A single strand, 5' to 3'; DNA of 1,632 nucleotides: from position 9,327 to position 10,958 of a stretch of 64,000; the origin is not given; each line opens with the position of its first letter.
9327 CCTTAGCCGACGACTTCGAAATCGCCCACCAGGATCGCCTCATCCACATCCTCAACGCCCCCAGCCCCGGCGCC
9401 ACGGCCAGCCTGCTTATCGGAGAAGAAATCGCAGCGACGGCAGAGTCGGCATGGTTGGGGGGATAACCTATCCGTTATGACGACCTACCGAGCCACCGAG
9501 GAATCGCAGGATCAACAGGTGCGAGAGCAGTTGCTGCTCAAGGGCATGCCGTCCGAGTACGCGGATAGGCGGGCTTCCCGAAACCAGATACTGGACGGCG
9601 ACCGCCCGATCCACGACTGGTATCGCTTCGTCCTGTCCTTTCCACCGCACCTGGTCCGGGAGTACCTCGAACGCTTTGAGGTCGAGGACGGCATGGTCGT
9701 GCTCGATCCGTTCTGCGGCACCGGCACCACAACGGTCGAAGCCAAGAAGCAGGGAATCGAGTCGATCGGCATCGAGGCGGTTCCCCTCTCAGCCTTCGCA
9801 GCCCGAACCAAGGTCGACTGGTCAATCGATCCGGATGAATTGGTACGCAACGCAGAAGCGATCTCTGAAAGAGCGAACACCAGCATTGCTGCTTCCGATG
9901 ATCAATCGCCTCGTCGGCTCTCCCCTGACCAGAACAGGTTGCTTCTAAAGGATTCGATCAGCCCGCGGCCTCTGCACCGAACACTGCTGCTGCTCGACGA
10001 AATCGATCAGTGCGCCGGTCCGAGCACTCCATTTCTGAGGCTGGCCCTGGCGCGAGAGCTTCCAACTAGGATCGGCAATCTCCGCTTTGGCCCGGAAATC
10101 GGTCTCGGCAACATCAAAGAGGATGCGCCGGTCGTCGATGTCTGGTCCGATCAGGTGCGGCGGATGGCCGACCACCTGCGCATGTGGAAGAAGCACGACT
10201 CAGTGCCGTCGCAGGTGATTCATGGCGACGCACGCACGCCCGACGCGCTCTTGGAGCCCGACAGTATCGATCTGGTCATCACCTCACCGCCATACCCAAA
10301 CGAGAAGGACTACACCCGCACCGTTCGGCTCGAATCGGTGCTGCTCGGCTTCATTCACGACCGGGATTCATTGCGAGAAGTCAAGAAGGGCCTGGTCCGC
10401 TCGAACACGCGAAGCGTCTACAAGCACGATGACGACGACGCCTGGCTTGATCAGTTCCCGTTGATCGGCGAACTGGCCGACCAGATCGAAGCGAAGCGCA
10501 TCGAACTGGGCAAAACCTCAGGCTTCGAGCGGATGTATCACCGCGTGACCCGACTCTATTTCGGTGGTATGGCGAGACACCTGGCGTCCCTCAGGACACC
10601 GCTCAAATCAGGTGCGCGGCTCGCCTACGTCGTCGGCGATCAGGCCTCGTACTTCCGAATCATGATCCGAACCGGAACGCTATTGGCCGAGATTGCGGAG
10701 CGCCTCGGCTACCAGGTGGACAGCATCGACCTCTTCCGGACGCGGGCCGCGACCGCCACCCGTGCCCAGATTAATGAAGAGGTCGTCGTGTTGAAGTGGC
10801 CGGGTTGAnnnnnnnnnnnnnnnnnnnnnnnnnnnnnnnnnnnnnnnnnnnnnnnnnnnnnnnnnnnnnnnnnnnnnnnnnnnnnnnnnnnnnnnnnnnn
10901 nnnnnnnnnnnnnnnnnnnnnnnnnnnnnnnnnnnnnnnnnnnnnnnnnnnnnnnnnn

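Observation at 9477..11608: Second candidate Type II R-M pair: alpha-like methyltransferase with overlapping PD-(D/E)xK gene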

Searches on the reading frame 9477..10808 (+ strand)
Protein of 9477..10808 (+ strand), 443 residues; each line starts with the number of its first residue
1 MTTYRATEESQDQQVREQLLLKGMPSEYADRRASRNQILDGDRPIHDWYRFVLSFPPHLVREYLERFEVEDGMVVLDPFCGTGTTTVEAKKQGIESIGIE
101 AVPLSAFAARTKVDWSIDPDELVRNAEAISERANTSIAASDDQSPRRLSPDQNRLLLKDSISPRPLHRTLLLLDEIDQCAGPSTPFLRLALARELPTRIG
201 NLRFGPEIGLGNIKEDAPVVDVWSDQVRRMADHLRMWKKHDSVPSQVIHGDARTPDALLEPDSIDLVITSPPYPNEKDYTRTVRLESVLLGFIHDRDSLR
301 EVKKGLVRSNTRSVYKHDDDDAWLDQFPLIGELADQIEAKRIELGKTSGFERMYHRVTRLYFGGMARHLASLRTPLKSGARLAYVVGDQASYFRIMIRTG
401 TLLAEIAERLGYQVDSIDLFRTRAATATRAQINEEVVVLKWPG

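Call 3: search_protein_families(library=pfam, proteins=[window:9477-10808:+], max_evalue=0.1)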
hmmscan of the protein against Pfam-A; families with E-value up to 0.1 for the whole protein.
window:9477-10808:+ (443 aa): 5 families
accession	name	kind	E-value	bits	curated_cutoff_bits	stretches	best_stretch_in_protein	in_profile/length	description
PF01555.25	N6_N4_Mtase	-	3.4e-12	47.2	26.7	1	52-101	163-211/221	DNA methylase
PF01170.24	UPF0020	-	1e-05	25.8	22.3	1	65-99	22-56/197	RMKL-like, methyltransferase domain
PF13649.12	Methyltransf_25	-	0.00026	22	27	0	75-113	1-41/97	Methyltransferase domain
PF13847.12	Methyltransf_31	-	0.031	14.4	27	1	70-100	2-35/145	Methyltransferase domain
PF03602.21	Cons_hypoth95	-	0.077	13.1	24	0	72-93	42-63/182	Conserved hypothetical protein 95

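Call 4: search_protein_families(library=ncbifam, proteins=[window:9477-10808:+], max_evalue=0.1)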
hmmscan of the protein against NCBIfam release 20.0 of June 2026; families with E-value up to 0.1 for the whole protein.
window:9477-10808:+ (443 aa): 10 families
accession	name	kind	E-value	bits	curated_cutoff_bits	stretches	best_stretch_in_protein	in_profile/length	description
TIGR01177.1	TIGR01177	hypoth_equivalog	2.4e-07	30.4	316.55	1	54-101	165-212/330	TIGR01177 family methyltransferase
NF008572.0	PRK11524.1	equivalog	2.4e-07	30.1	292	2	70-101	213-244/294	adenine-specific DNA-methyltransferase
NF050803.1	DnaMtaseCcrMCaul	equivalog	9e-07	28.1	830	1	71-133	205-266/350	adenine-specific DNA-methyltransferase CcrM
NF010253.0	PRK13699.1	subfamily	0.00016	21.4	244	1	64-102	157-194/226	DNA methyltransferase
NF040721.1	Trm14_Arch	equivalog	0.002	17.3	280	0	69-89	189-209/370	tRNA (guanine(6)-N2)-methyltransferase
TIGR00479.1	rumA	equivalog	0.019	13.8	183.55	1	58-105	280-327/432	23S rRNA (uracil(1939)-C(5))-methyltransferase RlmD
NF043040.1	corrin_prot_MT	hypoth_equivalog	0.032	13.7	180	0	69-109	39-79/216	corrinoid protein-associated methyltransferase CpaM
NF045667.1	MTase_DVU1556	equivalog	0.035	13.5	155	1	59-105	10-57/213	DVU_1556 family methyltransferase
NF040850.1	Trm14_Thcoccales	equivalog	0.068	12.1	480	0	52-94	195-240/365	tRNA (guanine(6)-N2)-methyltransferase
NF009639.0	PRK13168.1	equivalog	0.069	12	458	1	59-103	288-332/446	23S rRNA (uracil(1939)-C(5))-methyltransferase RlmD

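Call 5: search_protein_families(library=padloc, proteins=[window:9477-10808:+], max_evalue=0.1)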
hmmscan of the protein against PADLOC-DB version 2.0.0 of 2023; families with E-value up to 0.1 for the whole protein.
window:9477-10808:+ (443 aa): 58 families (the best 25 are shown)
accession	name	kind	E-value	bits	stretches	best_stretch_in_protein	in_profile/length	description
PDLC03224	MTase_II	-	1.2e-36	124.6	2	255-433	288-464/481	Type II methyltransferase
PDLC03306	MTase_II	-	7.9e-29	98.8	2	231-424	209-401/422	Type II methyltransferase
PDLC03369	MTase_II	-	2.4e-21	74.1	1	45-121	114-190/532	Type II methyltransferase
PDLC03389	MTase_II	-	3.7e-21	73.4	2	262-425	278-429/445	Type II methyltransferase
PDLC03362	MTase_II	-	1.4e-16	58.4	2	261-416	259-404/438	Type II methyltransferase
PDLC03239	MTase_II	-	1.6e-15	54.8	1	46-121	66-141/442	Type II methyltransferase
PDLC03377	MTase_II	-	1.6e-15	54.7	2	46-119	96-169/504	Type II methyltransferase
PDLC03322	MTase_II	-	2e-15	54.6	2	53-130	44-122/446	Type II methyltransferase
PDLC03387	MTase_II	-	9e-15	52.6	2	54-103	217-265/289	Type II methyltransferase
PDLC03364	MTase_II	-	9.2e-15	52.5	1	44-292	31-268/380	Type II methyltransferase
PDLC03353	MTase_II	-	1.2e-14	52.5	2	51-100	189-237/260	Type II methyltransferase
PDLC04134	mad2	-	6.7e-14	49.6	2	56-113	276-333/492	mads_2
PDLC03350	MTase_II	-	3.6e-12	44.3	2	54-104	237-286/312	Type II methyltransferase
PDLC03299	MTase_II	-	1.6e-11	42.3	2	237-283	7-53/296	Type II methyltransferase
PDLC03316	MTase_II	-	5.1e-11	40.2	2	234-281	26-72/390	Type II methyltransferase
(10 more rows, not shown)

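Call 7: search_solved_structures(query=window:9477-10808:+, max_evalue=1, show_alignments=2)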
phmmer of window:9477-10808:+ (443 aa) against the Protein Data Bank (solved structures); distinct sequences matched with E-value up to 1: 10.
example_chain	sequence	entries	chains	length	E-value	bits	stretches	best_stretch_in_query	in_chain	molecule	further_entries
2zie_A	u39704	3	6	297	3.4e-08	36.1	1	52-111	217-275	Putative modification methylase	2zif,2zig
6pbd_A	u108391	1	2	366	0.00024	23.5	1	70-103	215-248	Modification methylase CcrMI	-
8urk_A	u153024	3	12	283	0.00026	23.3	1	69-101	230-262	Methyltransferase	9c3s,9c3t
9c3u_A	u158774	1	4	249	0.00028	23.3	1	69-101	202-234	Methyltransferase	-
6zxw_G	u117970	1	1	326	0.00036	22.9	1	53-126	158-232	tRNA (Guanine(10)-N2)-dimethyltransferase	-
6zxv_A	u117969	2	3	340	0.00039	22.8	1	53-126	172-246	tRNA (Guanine(10)-N2)-dimethyltransferase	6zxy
3tlj_A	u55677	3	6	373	0.11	14.7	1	41-101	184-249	tRNA (guanine N2-)-methyltransferase Trm14 | Crystal structure of Trm14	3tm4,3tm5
8s9n_A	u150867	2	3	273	0.15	14.3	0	60-91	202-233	DNA cytosine-N4 methyltransferase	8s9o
8s9m_A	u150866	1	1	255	0.23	13.7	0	60-91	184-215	DNA cytosine-N4 methyltransferase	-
1uwv_A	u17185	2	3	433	0.9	11.7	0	59-104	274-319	23S RRNA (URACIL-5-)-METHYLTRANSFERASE RUMA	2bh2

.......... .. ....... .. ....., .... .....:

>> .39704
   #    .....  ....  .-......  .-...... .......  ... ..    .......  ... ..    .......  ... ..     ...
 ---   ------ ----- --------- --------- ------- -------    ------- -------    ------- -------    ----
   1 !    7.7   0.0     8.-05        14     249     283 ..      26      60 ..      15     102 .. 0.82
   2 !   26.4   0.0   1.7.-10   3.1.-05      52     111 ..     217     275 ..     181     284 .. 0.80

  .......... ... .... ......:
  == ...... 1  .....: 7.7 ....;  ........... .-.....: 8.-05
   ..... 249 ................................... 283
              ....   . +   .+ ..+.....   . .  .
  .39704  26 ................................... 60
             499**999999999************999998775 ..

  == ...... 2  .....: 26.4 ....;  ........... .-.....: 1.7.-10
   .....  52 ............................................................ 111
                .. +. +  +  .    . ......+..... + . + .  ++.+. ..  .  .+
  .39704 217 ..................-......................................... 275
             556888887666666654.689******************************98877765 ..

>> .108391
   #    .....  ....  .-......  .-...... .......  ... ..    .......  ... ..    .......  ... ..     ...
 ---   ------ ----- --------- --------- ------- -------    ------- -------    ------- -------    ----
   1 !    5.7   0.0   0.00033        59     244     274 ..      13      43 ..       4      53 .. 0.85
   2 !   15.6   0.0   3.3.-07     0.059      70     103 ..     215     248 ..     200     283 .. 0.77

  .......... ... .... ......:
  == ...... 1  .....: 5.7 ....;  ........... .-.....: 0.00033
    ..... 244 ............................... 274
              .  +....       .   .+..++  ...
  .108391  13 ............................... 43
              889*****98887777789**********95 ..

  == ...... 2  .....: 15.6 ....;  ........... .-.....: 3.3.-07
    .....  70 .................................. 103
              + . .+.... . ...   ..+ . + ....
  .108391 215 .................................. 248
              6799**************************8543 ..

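Call 40: find_homologous_proteins(query=window:9477-10808:+)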
Query window:9477-10808:+ (443 aa): 8000 proteins with E <= 0.001 among 8000 candidates; the best 120 are listed.
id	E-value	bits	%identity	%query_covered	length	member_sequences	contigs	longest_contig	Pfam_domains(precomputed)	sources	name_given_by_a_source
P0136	5.0e-270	914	91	100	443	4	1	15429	PF01170.25,PF01555.25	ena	-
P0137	6.3e-267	904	89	100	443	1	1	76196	PF01170.25,PF01555.25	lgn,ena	-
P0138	1.0e-232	791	79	100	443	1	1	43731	PF01170.25,PF01555.25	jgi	-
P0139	1.5e-232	790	79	100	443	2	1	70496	PF01170.25,PF01555.25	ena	-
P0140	1.3e-231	787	79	100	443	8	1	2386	PF01170.25,PF01555.25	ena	-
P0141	1.9e-229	780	80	97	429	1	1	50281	PF01170.25,PF01555.25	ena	-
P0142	4.7e-226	769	78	97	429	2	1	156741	PF01170.25,PF01555.25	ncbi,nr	ncbi:MAG: DNA methyltransferase [Chloroflexota bacterium]|nr:DNA methyltransferase [Chloroflexota ba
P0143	4.6e-223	759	77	100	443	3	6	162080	PF01170.25,PF01555.25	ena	-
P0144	1.7e-216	737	79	95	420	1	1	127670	PF01170.25,PF01555.25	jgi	jgi:DNA modification methylase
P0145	5.6e-215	732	78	96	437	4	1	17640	PF01170.25,PF01555.25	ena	-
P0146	7.0e-215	732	75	100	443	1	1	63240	PF01170.25,PF01555.25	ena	-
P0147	3.6e-211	720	73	100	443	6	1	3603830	PF01170.25,PF01555.25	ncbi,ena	-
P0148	6.4e-211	719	73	100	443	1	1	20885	PF01170.25,PF01555.25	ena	-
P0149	5.9e-210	716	76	96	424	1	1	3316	PF01170.25,PF01555.25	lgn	-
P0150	4.8e-209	713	73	100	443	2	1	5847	PF01170.25,PF01555.25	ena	-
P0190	2.0e-161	556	60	98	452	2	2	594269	PF01555.25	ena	-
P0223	4.3e-156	538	61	92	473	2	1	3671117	PF01555.25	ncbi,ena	-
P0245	7.6e-155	534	60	94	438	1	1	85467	PF01170.25,PF01555.25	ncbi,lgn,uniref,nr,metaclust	ncbi:DNA methyltransferase [Neosynechococcus sphagnicola sy1]|uniref:site-specific DNA-methyltransfe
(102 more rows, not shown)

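Call 83: predict_structure(alignment_id=A2)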
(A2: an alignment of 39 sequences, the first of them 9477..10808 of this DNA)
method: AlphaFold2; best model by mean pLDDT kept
length: 443 residues; sequences in the alignment: 39
mean_pLDDT: 83.9   pTM: 0.84
mean pLDDT of the five models: 83.9, 82.3, 82.0, 81.1, 80.5
residues with pLDDT >= 90: 244; 70-90: 126; 50-70: 30; < 50: 43
segments of 3 or more residues with pLDDT < 50: 1-33, 309-317
pLDDT, mean of each block of 10 residues (from residue 1): 33 32 38 65 91 81 96 94 94 96 94 96 98 95 89 94 97 94 96 96 81 95 98 96 95 87 93 63 91 92 65 48 75 88 85 78 82 95 87 79 91 93 72 89 95
secondary structure, 60 per line:
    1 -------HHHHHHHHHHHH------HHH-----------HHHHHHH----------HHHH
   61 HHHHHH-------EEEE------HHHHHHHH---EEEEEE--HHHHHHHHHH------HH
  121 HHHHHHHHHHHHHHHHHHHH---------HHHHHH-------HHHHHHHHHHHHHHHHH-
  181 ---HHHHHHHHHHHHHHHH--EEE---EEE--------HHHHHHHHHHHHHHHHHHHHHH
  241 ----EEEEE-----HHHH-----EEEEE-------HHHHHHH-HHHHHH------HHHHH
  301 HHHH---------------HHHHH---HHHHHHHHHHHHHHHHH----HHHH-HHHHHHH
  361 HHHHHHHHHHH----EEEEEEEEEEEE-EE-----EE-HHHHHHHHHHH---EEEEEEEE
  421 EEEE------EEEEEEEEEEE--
elements in order: H8-19 H40-46 H57-66 E74-77 H84-91 E95-100 H103-112 H119-140 H150-155 H163-179 H184-199 E202-204 E208-210 H219-240 E245-249 H255-258 E264-268 H276-282 H284-289 H296-304 H320-324 H328-344 H349-352 H354-371 E376-387 H399-409 E413-424 E431-441

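Call 86: fold_search(model_id=the predicted structure, library=pdb)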
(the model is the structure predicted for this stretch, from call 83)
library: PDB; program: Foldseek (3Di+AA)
matches with E <= 10: 1219; with E <= 0.001: 5
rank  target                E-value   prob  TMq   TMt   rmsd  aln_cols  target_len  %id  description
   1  6zxw_G                3.3e-05  1.00  0.31  0.42   6.4       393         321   10  Structure of Archaeoglobus fulgidus Trm11-Trm112 m2G10 tRNA methyltransferase complex bound to sinefungin (released 2020-09-23)
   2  6zxv_B                7.2e-05  1.00  0.30  0.40   5.3       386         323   11  Structure of Archaeoglobus fulgidus Trm11 m2G10 tRNA methyltransferase enzyme bound to sinefungin (released 2020-09-23)
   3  6zxv_A                1.5e-04  1.00  0.32  0.43   6.0       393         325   10  Structure of Archaeoglobus fulgidus Trm11 m2G10 tRNA methyltransferase enzyme bound to sinefungin (released 2020-09-23)
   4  5e71                  2.3e-04  1.00  0.30  0.40   5.7       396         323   10  Crystal structure of the archaeal tRNA m2G/m22G10 methyltransferase (aTrm11) from Thermococcus kodakarensis (released 2016-07-06)
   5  6zxy                  4.0e-04  1.00  0.31  0.42   5.6       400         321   10  Structure of Archaeoglobus fulgidus Trm11 m2G10 tRNA methyltransferase enzyme (released 2020-09-23)
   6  7ble_C                1.0e-03  1.00  0.28  0.47  12.1       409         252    8  Co-crystal structure of Human Nicotinamide N-methyltransferase (NNMT) with the tricyclic inhibitor (3) (released 2021-03-17)
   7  7nbj_C                1.0e-03  1.00  0.28  0.46  12.0       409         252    8  Co-crystal structure of Human Nicotinamide N-methyltransferase (NNMT) with the bisubstrate-like inhibitor (1) (released 2021-03-17)
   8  7rkl_D                1.1e-03  1.00  0.28  0.47  12.0       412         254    8  Structure of Nicotinamide N-Methyltransferase (NNMT) in complex with II399 (P1 space group) (released 2022-07-20)
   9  8ipk                  1.1e-03  0.99  0.24  0.32  16.8       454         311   10  The structure of human mitochondrial methyltransferase METTL15 with SAM (released 2024-01-03)
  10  2i62_C                1.2e-03  1.00  0.28  0.45  13.2       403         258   10  Mouse Nicotinamide N-methyltransferase (released 2006-09-12)
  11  7nbj_D                1.2e-03  1.00  0.28  0.46  13.8       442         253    9  Co-crystal structure of Human Nicotinamide N-methyltransferase (NNMT) with the bisubstrate-like inhibitor (1) (released 2021-03-17)
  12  6chh_C                1.3e-03  1.00  0.29  0.50  12.5       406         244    8  Structure of human NNMT in complex with bisubstrate inhibitor MS2756 (released 2018-06-13)
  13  7bkg_D                1.7e-03  1.00  0.28  0.46  12.5       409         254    8  Co-crystal structure of Human Nicotinamide N-methyltransferase (NNMT) with the tricyclic inhibitor (2) (released 2021-03-17)
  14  2yxl                  1.8e-03  0.97  0.16  0.16  11.9       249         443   12  Crystal Structure of PH0851 (released 2008-04-29)
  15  7egu_A                1.9e-03  1.00  0.27  0.45  14.3       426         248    8  Structure of human NNMT in complex with macrocyclic peptide X (released 2021-12-15)
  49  2zie_B                4.3e-03  1.00  0.16  0.30   5.7        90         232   19  Crystal Structure of TTHA0409, Putatative DNA Modification Methylase from Thermus thermophilus HB8- Selenomethionine d (released 2008-07-29)
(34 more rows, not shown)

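Call 90: find_encoding_contigs(protein=P0223, flank=3000, max_places=2)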
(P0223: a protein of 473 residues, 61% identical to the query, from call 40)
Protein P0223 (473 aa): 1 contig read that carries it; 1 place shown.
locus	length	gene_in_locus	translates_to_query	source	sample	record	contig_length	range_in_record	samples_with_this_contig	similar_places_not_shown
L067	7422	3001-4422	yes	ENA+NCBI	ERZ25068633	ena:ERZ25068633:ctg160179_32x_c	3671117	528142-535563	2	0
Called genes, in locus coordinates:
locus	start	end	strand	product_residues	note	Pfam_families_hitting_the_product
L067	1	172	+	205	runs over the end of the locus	PF00163:Ribosomal_S4, PF01479:S4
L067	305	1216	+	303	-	PF01193:RNA_pol_L, PF01000:RNA_pol_A_bac, PF03118:RNA_pol_A_CTD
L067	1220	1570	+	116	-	PF01196:Ribosomal_L17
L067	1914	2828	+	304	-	-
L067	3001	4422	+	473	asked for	PF01555:N6_N4_Mtase (faint)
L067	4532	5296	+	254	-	-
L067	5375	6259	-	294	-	PF00730:HhH-GPD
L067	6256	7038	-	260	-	PF01182:Glucosamine_iso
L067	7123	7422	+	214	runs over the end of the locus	PF01738:DLH (weak), PF20408:Abhydrolase_11, PF12697:Abhydrolase_6 (faint)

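Call 91: find_encoding_contigs(protein=P0245, flank=3000, max_places=2)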
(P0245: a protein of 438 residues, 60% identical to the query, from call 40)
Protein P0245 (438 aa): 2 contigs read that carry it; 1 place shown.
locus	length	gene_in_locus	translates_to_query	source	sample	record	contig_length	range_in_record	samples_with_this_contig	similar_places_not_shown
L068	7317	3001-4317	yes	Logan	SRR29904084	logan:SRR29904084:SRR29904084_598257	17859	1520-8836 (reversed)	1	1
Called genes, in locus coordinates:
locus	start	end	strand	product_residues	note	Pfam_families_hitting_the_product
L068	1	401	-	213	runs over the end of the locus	PF27545:CsoS1D_N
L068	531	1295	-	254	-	PF07082:DUF1350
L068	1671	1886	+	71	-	PF11910:NdhO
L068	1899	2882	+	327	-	PF00056:Ldh_1_N, PF02866:Ldh_1_C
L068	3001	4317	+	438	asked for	PF01555:N6_N4_Mtase, PF01170:UPF0020 (faint)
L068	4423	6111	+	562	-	PF00534:Glycos_transf_1, PF13692:Glyco_trans_1_4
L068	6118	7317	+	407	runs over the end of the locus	PF12000:Glyco_trans_4_3, PF00534:Glycos_transf_1, PF13692:Glyco_trans_1_4, PF13524:Glyco_trans_1_2 (weak)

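Call 92: find_encoding_contigs(protein=P0190, flank=3000, max_places=2)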
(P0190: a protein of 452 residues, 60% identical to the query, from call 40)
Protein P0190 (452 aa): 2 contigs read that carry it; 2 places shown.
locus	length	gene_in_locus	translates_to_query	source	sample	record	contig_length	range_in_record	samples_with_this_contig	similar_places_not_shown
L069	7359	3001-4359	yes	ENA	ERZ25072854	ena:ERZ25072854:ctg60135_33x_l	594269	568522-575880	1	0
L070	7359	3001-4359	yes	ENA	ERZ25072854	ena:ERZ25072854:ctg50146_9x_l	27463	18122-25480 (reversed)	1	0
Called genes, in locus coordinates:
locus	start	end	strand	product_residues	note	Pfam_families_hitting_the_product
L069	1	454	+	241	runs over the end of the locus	PF00814:TsaD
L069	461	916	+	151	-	PF00334:NDK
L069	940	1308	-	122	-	PF02410:RsfS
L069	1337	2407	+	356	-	PF02540:NAD_synthase (faint), PF03054:tRNA_Me_trans, PF20259:tRNA_Me_trans_M, PF20258:tRNA_Me_trans_C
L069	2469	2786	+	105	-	-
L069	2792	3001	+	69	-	-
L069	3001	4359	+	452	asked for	PF01555:N6_N4_Mtase (weak)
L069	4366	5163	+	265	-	-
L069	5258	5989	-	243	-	PF07505:DUF5131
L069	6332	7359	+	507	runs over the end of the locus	PF00501:AMP-binding, PF13193:AMP-binding_C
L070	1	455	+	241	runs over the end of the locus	PF00814:TsaD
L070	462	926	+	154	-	PF00334:NDK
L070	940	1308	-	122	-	PF02410:RsfS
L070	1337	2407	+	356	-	PF02540:NAD_synthase (faint), PF03054:tRNA_Me_trans, PF20259:tRNA_Me_trans_M, PF20258:tRNA_Me_trans_C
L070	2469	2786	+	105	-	-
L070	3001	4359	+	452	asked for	PF01555:N6_N4_Mtase (weak)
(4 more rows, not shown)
